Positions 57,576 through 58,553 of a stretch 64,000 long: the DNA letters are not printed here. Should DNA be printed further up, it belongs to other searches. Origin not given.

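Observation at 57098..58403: NYN/LabA-like nuclease plus membrane-anchored unknown protein, convergent with the RT operon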

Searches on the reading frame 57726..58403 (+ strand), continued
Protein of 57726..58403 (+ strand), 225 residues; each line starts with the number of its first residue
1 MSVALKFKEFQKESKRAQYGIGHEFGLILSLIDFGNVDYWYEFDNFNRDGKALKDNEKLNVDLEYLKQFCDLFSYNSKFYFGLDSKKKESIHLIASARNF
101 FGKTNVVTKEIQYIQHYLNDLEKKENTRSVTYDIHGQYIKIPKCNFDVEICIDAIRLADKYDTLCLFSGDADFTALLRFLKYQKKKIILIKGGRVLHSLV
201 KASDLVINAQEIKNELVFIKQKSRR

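Call 44: search_protein_families(library=pfam, proteins=[L039:848-2038:+, L039:2025-2420:+, L039:2839-3303:+, L039:4447-5091:-, L039:5409-5831:-, L039:5968-6606:+, L039:6623-7777:+, L039:7645-8088:+, L039:8401-9957:-, L039:10260-11648:+], max_evalue=0.01)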
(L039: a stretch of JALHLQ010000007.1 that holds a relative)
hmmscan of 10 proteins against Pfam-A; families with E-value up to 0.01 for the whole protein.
L039:848-2038:+ (396 aa): 2 families
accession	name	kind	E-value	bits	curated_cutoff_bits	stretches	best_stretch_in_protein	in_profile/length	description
PF20590.3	DUF6791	-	5.5e-53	179.5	25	1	11-161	1-149/149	Domain of unknown function (DUF6791)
PF00899.27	ThiF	-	2.7e-11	43.5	28.1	1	172-287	15-130/238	ThiF family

L039:2025-2420:+ (131 aa): 1 family
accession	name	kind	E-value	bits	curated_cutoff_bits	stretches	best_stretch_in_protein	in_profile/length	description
PF20137.4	DUF6527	-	4.3e-24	84.6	23.6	1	32-90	2-63/63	Family of unknown function (DUF6527)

L039:2839-3303:+ (154 aa): 0 families

L039:4447-5091:- (214 aa): 0 families

L039:5409-5831:- (140 aa): 0 families

L039:5968-6606:+ (212 aa): 1 family
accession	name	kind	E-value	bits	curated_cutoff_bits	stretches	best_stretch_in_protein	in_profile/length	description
PF01936.24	NYN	-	2.4e-14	54.5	24.2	1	27-187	4-123/145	NYN domain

L039:6623-7777:+ (384 aa): 3 families
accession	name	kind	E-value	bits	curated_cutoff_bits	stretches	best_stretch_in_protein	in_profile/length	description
PF05598.16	DUF772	-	2.1e-26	92.1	23.1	1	69-142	1-72/74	Transposase domain (DUF772)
PF01609.27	DDE_Tnp_1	-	2.9e-13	50.4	23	1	217-373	27-200/200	Transposase DDE domain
PF13751.12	DDE_Tnp_1_6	-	4.9e-07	30.5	25.1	1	314-376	62-124/125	Transposase DDE domain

L039:7645-8088:+ (147 aa): 0 families

L039:8401-9957:- (518 aa): 2 families
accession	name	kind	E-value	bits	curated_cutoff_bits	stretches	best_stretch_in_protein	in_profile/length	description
PF00239.26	Resolvase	-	4.9e-26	92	23.3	1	9-151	2-143/145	Resolvase, N terminal domain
PF07508.19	Recombinase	-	2.5e-15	57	21.1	1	175-263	2-101/102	Recombinase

L039:10260-11648:+ (462 aa): 1 family
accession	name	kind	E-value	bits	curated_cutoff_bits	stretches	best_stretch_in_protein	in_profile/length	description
PF16725.10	Nucleolin_bd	-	0.0086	16.3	27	0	361-397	20-55/70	Nucleolin binding domain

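Call 72: search_solved_structures(query=A1, max_evalue=1, show_alignments=2)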
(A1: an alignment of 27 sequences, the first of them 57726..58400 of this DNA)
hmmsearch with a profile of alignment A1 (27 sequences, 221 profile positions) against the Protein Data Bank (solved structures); distinct sequences matched with E-value up to 1: 10.
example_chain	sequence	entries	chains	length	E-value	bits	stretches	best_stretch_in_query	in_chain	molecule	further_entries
2qip_A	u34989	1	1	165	7.8e-06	28.6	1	139-187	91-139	Protein of unknown function VPA0982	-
3n15_A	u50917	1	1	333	0.057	16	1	163-190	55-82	Chitinase A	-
3n11_A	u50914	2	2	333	0.057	16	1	163-190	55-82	Chitinase A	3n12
3n13_A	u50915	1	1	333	0.057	16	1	163-190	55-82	Chitinase A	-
3n17_A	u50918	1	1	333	0.057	16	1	163-190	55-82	Chitinase A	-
3n18_A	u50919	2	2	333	0.057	16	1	163-190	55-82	Chitinase A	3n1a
5tem_C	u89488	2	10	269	0.25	13.9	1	141-202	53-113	4-hydroxy-tetrahydrodipicolinate reductase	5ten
5tej_A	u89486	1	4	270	0.25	13.9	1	141-202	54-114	4-hydroxy-tetrahydrodipicolinate reductase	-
5us6_A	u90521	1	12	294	0.29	13.7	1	141-202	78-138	4-hydroxy-tetrahydrodipicolinate reductase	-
5kz6_A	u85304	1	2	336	0.49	12.9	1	163-190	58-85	Chitinase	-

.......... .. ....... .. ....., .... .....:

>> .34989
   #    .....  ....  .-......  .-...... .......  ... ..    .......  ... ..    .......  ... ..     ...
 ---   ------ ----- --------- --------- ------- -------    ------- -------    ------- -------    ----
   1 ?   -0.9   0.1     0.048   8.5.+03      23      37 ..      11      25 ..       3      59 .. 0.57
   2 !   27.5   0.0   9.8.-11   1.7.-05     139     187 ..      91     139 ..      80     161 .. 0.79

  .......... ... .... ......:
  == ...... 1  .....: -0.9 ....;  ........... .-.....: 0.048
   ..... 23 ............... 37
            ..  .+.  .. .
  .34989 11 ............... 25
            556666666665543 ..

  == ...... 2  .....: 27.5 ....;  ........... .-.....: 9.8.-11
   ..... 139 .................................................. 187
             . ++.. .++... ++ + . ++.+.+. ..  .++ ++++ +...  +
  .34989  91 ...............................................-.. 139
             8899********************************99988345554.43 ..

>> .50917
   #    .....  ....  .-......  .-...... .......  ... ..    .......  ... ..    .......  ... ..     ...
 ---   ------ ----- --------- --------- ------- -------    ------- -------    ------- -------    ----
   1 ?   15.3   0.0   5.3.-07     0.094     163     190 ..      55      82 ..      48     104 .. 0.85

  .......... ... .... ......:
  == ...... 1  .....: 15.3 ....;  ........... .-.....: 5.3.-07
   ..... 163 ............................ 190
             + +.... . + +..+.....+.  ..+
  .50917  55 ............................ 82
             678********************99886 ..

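Call 83: predict_structure(alignment_id=A1)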
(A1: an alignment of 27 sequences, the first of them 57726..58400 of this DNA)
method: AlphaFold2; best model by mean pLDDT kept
length: 225 residues; sequences in the alignment: 27
mean_pLDDT: 93.3   pTM: 0.86
mean pLDDT of the five models: 93.3, 92.7, 92.3, 92.0, 91.8
residues with pLDDT >= 90: 180; 70-90: 42; 50-70: 2; < 50: 1
segments of 3 or more residues with pLDDT < 50: none
pLDDT, mean of each block of 10 residues (from residue 1): 81 93 97 95 90 93 97 97 84 93 96 92 89 95 91 98 97 97 98 95 97 94 74
secondary structure, 60 per line:
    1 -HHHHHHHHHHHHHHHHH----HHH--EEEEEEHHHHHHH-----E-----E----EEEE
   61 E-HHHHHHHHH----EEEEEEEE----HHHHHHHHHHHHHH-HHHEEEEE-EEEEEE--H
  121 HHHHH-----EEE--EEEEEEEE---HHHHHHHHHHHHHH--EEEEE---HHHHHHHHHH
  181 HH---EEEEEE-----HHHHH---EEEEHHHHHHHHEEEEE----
elements in order: H2-18 E28-33 H34-40 E57-61 H63-71 E76-83 H88-101 E106-110 E112-117 H120-125 E131-133 E136-143 H147-160 E163-167 H171-182 E186-191 H197-201 E205-208 H209-216 E217-221

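Call 87: fold_search(model_id=the predicted structure, library=pdb)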
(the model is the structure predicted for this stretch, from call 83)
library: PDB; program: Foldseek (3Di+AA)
matches with E <= 10: 1574; with E <= 0.001: 5
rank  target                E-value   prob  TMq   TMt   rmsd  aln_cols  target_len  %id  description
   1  2qip                  4.8e-08  1.00  0.53  0.71   4.9       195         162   19  Crystal structure of a protein of unknown function VPA0982 from Vibrio parahaemolyticus RIMD 2210633 (released 2007-07-24)
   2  5yaa_C                3.6e-06  1.00  0.44  0.62   7.3       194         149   14  Crystal structure of Marf1 NYN domain from Mus musculus (released 2018-10-03)
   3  6fdl_B                4.1e-06  1.00  0.45  0.63   6.7       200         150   14  Crystal structure of the NYN domain of human MARF1 (released 2018-11-07)
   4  5yaa_A                1.2e-04  1.00  0.42  0.60   6.7       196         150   13  Crystal structure of Marf1 NYN domain from Mus musculus (released 2018-10-03)
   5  5yaa_D                2.4e-04  1.00  0.44  0.63   7.1       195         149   14  Crystal structure of Marf1 NYN domain from Mus musculus (released 2018-10-03)
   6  3jwp                  1.5e-03  0.98  0.37  0.34  11.1       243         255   14  Crystal structure of Plasmodium falciparum SIR2A (PF13_0152) in complex with AMP (released 2009-10-20)
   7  1nf2_A                4.3e-03  0.93  0.34  0.30   9.7       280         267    8  X-ray crystal structure of TM0651 from Thermotoga maritima (released 2003-09-16)
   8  3ie7                  4.5e-03  0.93  0.34  0.26  11.7       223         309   13  The crystal structure of phosphofructokinase (lin2199) from Listeria innocua in complex with ATP at 1.6A (released 2009-08-04)
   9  3pkj_C                4.8e-03  0.90  0.37  0.31  10.9       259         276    9  Human SIRT6 crystal structure in complex with 2'-N-Acetyl ADP ribose (released 2011-01-26)
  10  3k35_B                5.2e-03  0.92  0.39  0.34  11.9       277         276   10  Crystal Structure of Human SIRT6 (released 2009-12-08)
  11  5jp0_A                5.2e-03  0.82  0.27  0.10  10.4       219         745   11  Bacteroides ovatus Xyloglucan PUL GH3B with bound glucose (released 2016-08-10)
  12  8va3_B                5.5e-03  0.91  0.30  0.12  10.2       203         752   10  Crystal structure of CapGH3b enzyme retrieved from capybara gut metagenome (released 2024-10-23)
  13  3pkj_E                5.8e-03  0.91  0.39  0.33  10.7       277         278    9  Human SIRT6 crystal structure in complex with 2'-N-Acetyl ADP ribose (released 2011-01-26)
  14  8va3_A                7.1e-03  0.85  0.27  0.10  10.3       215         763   11  Crystal structure of CapGH3b enzyme retrieved from capybara gut metagenome (released 2024-10-23)
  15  3pkj_B                7.5e-03  0.89  0.39  0.33  11.0       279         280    9  Human SIRT6 crystal structure in complex with 2'-N-Acetyl ADP ribose (released 2011-01-26)
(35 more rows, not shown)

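Call 95: find_encoding_contigs(protein=P0003, flank=5000, max_places=2)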
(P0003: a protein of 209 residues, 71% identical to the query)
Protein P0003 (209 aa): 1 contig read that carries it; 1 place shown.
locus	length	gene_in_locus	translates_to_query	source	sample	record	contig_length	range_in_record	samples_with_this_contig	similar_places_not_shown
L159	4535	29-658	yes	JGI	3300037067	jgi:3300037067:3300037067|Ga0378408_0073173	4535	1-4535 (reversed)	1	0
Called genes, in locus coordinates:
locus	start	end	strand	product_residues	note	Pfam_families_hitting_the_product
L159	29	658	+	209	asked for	PF01936:NYN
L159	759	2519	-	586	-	PF02463:SMC_N (faint), PF13555:AAA_29 (faint), PF00005:ABC_tran, PF01926:MMR_HSR1 (faint), PF12848:ABC_tran_Xtn, PF00005:ABC_tran, PF13304:AAA_21 (weak)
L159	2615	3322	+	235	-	PF03266:NTPase_1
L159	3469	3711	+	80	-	PF14242:DUF4342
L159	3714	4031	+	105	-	PF06961:DUF1294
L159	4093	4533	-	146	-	?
